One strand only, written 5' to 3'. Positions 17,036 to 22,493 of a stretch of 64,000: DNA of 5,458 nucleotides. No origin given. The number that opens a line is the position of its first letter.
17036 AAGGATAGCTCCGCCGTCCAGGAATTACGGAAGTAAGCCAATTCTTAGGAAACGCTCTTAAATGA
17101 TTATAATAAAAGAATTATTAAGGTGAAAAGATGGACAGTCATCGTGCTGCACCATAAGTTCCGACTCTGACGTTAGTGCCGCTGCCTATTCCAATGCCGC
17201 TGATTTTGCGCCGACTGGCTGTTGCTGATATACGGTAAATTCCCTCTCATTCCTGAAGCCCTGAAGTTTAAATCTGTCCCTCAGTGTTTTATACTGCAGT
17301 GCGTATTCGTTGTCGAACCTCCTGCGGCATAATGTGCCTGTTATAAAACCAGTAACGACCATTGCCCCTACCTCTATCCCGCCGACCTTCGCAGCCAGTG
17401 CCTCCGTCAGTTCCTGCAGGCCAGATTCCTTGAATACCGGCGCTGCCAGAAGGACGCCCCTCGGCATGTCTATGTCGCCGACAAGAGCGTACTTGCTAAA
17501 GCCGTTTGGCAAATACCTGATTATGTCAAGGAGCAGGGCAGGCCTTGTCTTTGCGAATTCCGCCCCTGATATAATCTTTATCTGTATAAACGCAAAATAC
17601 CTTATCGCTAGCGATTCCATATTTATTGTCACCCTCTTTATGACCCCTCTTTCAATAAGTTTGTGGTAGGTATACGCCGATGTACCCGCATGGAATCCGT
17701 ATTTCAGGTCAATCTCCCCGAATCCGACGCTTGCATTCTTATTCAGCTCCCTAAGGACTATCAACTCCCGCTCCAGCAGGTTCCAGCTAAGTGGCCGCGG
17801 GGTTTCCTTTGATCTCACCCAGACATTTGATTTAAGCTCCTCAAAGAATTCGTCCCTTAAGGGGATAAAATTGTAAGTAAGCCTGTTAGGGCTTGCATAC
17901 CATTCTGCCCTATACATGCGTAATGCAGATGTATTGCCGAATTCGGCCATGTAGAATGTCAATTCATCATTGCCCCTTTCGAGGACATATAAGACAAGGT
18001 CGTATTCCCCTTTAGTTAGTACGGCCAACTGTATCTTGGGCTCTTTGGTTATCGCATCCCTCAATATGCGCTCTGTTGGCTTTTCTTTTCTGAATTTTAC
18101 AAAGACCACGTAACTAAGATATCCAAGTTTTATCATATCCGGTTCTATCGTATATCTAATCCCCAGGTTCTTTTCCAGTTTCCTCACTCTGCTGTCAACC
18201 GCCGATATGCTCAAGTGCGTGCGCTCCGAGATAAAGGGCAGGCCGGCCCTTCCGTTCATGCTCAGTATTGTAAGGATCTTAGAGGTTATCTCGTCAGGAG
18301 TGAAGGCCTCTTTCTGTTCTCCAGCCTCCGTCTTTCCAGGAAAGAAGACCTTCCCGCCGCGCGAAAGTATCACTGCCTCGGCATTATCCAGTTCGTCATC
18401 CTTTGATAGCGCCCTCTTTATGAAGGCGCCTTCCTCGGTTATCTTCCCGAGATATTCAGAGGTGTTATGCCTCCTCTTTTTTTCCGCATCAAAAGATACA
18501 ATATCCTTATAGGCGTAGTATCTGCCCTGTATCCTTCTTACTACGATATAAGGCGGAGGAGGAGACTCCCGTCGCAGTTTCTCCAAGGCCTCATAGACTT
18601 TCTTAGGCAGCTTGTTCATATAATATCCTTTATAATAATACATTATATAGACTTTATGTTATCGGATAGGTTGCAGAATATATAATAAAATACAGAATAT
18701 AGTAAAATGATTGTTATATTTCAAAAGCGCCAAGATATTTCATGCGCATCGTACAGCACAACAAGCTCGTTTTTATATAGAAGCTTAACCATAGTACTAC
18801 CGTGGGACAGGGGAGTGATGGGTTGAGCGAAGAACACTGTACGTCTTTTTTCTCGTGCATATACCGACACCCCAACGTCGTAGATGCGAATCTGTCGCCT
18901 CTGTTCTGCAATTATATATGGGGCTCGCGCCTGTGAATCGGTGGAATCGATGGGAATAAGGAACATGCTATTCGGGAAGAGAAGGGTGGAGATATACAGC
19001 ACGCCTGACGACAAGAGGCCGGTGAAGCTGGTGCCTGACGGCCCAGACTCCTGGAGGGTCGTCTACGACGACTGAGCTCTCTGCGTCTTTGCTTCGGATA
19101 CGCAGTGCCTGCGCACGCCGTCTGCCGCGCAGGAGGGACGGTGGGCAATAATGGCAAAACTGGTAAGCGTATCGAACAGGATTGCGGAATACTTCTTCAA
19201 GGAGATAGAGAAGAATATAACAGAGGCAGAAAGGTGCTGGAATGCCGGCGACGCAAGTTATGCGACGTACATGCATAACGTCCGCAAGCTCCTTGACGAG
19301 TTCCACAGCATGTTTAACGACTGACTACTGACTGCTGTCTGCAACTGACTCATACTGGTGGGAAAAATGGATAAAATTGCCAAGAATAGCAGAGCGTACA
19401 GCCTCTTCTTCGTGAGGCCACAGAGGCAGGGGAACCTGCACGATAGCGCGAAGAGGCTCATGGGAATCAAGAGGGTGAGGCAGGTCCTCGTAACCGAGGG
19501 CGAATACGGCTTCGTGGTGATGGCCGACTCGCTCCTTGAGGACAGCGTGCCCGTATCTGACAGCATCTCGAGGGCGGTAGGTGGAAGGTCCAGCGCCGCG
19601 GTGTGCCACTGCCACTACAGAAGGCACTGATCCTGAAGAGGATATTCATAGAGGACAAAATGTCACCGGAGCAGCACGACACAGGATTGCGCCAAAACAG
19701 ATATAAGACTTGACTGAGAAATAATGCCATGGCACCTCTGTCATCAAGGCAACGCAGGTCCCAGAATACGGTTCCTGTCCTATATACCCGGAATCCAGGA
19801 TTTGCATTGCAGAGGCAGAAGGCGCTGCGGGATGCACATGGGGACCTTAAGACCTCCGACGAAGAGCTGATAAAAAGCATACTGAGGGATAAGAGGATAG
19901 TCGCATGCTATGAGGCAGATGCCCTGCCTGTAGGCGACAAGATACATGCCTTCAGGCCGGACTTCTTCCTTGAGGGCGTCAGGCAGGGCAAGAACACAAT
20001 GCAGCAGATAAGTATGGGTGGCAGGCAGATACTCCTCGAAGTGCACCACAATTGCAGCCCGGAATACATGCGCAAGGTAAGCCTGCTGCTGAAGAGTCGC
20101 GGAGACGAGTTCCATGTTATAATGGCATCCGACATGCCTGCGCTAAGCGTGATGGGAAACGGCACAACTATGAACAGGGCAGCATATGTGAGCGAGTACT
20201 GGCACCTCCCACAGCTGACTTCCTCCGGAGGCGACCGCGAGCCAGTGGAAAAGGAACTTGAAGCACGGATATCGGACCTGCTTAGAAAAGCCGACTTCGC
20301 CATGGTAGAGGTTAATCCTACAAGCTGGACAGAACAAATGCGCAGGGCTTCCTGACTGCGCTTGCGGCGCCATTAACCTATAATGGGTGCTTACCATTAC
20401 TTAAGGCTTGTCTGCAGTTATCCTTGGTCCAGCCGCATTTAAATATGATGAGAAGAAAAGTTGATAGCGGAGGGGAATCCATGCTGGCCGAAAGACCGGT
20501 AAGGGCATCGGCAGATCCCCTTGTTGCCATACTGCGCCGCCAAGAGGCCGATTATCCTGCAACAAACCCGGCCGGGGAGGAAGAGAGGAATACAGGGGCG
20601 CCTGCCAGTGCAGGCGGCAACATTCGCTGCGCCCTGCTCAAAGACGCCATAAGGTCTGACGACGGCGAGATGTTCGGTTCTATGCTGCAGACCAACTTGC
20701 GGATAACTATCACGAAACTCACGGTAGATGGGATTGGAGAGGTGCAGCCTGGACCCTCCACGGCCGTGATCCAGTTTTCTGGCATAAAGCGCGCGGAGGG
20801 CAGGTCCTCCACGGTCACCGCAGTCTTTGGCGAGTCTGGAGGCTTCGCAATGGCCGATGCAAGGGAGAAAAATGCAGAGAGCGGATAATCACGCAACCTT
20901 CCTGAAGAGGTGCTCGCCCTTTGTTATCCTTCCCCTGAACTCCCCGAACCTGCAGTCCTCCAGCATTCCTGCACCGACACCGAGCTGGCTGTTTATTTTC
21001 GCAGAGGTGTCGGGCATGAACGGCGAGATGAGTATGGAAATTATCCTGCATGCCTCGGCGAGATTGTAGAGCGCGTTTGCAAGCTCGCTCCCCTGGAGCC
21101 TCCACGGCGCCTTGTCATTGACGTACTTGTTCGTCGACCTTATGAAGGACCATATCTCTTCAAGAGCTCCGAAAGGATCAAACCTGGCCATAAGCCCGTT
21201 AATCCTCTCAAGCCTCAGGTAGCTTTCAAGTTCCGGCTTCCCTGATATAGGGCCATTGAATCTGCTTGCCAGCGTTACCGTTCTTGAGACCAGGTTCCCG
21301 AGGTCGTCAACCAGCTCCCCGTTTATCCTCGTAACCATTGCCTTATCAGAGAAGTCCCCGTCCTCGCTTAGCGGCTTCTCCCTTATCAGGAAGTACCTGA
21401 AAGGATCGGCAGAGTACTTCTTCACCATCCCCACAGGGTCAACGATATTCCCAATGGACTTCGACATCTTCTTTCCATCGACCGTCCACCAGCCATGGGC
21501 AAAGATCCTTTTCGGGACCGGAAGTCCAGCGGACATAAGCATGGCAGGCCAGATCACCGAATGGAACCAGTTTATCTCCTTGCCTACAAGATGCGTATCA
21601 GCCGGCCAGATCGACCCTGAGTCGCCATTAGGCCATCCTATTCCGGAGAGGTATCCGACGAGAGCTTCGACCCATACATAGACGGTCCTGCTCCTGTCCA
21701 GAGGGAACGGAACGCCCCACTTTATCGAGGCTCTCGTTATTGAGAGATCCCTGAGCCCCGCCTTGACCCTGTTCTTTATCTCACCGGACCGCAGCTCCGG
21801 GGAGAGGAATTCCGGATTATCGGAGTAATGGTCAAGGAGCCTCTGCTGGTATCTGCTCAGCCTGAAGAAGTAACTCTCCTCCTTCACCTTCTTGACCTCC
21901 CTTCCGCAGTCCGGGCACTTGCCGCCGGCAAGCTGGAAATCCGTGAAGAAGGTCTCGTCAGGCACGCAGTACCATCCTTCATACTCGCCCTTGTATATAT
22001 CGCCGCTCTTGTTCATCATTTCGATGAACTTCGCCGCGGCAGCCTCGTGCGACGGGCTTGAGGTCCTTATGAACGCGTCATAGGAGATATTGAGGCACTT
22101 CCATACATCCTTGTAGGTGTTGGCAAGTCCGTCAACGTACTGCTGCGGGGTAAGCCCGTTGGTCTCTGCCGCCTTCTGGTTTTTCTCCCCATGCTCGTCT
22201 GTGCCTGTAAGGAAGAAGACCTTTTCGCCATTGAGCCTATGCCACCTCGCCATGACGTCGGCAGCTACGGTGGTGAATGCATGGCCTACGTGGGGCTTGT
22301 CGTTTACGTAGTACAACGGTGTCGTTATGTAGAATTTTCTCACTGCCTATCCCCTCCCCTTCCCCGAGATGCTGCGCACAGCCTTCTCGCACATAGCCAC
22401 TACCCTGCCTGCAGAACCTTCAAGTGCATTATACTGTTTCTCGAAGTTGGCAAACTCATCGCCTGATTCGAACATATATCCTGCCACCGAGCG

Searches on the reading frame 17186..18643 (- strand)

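Call 49: search_protein_families(library=pfam, proteins=[window:17186-18643:-], max_evalue=0.00001)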
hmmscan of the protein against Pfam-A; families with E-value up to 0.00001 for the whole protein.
window:17186-18643:- (485 aa): 1 family
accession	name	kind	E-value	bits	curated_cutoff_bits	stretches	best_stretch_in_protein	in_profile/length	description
PF13404.12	HTH_AsnC-type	-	2.1e-06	27.9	27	1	117-157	2-42/42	AsnC-type helix-turn-helix domain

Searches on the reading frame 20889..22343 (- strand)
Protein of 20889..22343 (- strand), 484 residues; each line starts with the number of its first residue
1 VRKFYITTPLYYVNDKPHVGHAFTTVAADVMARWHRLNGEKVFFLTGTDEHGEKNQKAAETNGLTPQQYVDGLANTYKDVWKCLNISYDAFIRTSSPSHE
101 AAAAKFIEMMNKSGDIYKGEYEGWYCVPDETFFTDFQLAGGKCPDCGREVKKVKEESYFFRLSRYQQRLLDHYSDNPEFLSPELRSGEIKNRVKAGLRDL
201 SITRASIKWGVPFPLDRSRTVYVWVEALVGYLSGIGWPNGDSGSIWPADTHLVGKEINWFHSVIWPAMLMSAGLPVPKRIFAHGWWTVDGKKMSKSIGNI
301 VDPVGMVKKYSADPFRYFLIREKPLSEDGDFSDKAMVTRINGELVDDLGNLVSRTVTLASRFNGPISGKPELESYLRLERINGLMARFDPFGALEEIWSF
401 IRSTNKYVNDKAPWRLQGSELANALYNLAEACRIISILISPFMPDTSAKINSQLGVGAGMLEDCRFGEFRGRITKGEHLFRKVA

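Call 49: search_protein_families(library=pfam, proteins=[window:20889-22343:-], max_evalue=0.00001)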
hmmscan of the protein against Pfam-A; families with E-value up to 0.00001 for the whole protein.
window:20889-22343:- (484 aa): 3 families
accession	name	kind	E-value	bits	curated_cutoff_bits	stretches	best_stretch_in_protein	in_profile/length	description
PF09334.17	tRNA-synt_1g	-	7e-106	354.7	20.1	2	153-355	178-390/391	tRNA synthetases class I (M)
PF00133.28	tRNA-synt_1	-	4.4e-27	95.3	22.7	2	223-327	301-409/414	tRNA synthetases class I (I, L, M and V)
PF01406.26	tRNA-synt_1e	-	3e-14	53.5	27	1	13-120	19-125/301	tRNA synthetases class I (C) catalytic domain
